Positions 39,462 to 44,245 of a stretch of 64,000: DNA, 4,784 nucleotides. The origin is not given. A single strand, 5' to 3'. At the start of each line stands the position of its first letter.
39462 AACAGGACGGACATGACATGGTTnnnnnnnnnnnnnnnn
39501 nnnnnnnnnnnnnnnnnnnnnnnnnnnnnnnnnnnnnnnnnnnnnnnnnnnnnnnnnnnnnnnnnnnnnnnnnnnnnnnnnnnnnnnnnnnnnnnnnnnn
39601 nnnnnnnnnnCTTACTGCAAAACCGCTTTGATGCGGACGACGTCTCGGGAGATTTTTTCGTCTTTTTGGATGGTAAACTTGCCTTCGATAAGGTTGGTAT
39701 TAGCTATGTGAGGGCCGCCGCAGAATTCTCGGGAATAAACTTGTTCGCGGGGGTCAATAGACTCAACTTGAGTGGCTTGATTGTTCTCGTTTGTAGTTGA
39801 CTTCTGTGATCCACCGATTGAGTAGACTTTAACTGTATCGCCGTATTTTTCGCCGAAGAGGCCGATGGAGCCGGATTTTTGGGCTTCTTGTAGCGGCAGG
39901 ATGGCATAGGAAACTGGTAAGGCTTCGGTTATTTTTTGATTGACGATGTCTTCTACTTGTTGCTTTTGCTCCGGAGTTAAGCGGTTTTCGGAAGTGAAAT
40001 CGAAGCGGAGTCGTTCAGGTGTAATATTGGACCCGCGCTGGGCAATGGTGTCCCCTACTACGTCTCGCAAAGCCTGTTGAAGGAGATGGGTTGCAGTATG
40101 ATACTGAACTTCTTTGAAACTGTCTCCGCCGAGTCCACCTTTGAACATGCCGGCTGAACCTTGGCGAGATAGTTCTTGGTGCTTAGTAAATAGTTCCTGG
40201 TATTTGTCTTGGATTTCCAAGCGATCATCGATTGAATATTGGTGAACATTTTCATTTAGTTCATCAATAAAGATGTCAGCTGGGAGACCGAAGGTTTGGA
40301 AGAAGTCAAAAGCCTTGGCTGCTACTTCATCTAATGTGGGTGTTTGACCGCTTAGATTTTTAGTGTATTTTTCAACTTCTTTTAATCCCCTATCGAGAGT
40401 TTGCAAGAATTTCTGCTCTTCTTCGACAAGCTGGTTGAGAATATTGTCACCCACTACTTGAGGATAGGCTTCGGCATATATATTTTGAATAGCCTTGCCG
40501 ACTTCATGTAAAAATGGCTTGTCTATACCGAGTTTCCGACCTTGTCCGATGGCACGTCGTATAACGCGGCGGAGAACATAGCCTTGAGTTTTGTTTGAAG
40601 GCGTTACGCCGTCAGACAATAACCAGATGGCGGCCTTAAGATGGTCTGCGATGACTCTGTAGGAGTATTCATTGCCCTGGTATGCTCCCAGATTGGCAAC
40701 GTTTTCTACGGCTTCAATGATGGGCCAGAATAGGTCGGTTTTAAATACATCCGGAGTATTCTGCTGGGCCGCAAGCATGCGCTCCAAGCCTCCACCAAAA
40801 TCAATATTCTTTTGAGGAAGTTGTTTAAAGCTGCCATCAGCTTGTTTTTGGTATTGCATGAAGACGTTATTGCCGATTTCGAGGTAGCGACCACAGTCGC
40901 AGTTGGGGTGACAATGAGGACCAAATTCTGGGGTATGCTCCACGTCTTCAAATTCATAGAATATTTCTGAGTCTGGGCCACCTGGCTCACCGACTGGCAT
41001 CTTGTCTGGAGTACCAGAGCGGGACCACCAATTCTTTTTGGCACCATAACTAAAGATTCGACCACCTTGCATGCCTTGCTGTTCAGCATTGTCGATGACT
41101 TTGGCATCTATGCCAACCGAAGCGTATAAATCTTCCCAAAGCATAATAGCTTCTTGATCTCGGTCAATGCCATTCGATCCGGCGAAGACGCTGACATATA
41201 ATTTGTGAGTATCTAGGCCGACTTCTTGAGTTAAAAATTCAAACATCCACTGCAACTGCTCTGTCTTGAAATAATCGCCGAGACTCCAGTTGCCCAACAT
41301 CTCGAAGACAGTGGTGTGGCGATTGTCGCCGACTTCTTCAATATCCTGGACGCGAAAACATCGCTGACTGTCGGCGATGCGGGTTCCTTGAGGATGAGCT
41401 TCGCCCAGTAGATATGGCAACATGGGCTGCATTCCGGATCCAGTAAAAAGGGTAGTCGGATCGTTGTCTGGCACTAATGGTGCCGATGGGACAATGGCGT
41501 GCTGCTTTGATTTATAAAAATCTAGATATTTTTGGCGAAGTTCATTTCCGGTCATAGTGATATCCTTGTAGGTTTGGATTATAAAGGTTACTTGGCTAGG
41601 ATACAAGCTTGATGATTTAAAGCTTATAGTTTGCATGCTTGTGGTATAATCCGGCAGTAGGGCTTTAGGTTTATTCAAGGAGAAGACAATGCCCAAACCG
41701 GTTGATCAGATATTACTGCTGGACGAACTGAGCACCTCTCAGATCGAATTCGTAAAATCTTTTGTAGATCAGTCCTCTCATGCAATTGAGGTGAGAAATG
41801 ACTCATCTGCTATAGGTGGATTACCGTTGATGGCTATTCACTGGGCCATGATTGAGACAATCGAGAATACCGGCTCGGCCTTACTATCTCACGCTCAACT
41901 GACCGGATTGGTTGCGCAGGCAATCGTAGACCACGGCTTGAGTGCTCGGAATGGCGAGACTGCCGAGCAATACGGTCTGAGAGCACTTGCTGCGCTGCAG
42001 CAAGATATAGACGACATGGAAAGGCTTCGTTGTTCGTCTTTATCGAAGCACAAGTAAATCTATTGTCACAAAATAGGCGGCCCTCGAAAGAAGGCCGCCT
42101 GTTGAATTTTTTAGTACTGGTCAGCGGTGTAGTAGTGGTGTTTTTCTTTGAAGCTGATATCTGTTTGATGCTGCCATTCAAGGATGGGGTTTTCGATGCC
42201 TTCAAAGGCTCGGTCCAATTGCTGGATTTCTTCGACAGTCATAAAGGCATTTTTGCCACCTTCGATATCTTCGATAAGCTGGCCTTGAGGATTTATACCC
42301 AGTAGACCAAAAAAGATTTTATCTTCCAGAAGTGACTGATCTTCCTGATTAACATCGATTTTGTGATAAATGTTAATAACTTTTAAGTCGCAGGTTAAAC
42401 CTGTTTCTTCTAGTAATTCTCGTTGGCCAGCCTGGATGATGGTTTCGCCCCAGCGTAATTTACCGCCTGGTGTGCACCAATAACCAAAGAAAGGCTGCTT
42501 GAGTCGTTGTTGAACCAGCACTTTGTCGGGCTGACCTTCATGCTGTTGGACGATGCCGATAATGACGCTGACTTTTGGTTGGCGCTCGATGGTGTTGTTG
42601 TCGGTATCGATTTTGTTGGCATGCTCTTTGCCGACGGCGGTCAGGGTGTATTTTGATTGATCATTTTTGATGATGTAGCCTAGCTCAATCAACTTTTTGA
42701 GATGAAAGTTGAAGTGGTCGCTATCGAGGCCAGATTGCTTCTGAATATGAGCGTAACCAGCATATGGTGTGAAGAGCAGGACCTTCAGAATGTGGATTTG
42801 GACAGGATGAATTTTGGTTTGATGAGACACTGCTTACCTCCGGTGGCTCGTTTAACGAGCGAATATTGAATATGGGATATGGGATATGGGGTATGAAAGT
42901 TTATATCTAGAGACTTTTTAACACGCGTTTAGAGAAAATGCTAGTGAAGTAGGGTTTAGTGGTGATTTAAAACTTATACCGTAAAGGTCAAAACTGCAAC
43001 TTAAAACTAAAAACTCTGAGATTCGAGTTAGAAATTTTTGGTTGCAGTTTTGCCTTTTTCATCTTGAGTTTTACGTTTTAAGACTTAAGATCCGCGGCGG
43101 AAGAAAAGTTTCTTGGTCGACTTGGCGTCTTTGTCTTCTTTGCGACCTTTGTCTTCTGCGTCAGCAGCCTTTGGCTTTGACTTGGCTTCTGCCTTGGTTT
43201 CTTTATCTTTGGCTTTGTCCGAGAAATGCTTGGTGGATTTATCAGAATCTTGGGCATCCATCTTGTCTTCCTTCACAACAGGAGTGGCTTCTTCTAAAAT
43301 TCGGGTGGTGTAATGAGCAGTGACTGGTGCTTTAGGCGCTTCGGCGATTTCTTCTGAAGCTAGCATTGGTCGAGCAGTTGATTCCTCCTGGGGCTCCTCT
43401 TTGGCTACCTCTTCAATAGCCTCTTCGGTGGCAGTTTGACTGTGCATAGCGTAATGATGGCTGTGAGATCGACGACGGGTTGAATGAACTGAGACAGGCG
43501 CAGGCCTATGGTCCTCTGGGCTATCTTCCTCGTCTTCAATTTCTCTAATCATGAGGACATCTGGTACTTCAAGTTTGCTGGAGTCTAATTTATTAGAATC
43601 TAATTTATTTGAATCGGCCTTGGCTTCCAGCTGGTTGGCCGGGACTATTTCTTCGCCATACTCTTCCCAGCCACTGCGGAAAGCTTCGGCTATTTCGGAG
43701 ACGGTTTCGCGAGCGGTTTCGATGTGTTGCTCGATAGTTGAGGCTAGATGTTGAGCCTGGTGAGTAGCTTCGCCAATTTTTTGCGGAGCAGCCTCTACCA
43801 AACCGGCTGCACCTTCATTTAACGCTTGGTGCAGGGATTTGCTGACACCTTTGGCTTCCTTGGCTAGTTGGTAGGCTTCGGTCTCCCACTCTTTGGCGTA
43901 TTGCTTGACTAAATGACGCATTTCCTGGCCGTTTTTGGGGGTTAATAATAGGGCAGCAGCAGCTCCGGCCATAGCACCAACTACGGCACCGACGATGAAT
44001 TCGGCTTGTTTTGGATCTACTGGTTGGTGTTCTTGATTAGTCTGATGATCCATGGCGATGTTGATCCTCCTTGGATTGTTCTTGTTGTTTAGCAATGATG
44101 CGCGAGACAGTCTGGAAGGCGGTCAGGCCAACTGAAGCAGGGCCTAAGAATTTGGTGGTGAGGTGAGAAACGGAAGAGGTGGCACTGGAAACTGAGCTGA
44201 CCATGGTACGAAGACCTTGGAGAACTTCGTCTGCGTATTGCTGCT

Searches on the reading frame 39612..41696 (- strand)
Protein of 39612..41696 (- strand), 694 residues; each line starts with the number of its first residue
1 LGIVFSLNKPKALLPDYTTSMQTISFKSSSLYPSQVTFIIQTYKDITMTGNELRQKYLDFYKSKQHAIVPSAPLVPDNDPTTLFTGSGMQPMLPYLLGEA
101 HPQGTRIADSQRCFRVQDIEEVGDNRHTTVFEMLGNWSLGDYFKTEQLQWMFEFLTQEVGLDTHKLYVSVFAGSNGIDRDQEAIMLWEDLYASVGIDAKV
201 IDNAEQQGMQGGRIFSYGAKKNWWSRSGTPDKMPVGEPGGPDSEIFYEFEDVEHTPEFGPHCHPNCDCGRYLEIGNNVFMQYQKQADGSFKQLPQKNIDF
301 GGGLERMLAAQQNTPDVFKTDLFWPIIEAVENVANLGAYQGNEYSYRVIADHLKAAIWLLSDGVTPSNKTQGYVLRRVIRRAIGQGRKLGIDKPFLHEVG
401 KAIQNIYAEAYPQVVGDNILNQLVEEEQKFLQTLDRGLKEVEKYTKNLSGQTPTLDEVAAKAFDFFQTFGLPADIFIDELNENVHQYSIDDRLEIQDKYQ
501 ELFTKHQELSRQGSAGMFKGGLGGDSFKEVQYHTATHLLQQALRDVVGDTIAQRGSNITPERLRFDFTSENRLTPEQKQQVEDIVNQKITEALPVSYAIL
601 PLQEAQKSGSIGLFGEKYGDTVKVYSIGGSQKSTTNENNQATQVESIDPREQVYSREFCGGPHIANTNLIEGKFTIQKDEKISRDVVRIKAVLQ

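Call 19: search_protein_families(library=pfam, proteins=[window:39612-41696:-], max_evalue=0.001)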
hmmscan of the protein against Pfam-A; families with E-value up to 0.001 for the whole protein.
window:39612-41696:- (694 aa): 2 families
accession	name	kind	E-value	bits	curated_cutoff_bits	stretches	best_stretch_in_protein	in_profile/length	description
PF01411.24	tRNA-synt_2c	-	4.4e-110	369.2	30.3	1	52-491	1-416/552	tRNA synthetases class II (A)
PF07973.19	tRNA_SAD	-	5.3e-09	36.4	24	1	622-689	1-43/44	Threonyl and Alanyl tRNA synthetase second additional domain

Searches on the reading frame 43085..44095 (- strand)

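Call 19: search_protein_families(library=pfam, proteins=[window:43085-44095:-], max_evalue=0.001)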
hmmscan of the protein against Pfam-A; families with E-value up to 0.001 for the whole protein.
window:43085-44095:- (336 aa): 2 families
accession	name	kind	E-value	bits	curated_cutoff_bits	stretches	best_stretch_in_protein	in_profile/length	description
PF12732.12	YtxH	-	2.7e-12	47.4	37.5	1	35-111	2-49/71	YtxH-like protein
PF01442.23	Apolipoprotein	-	0.00038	20.7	90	1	54-150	88-181/190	Apolipoprotein A1/A4/E domain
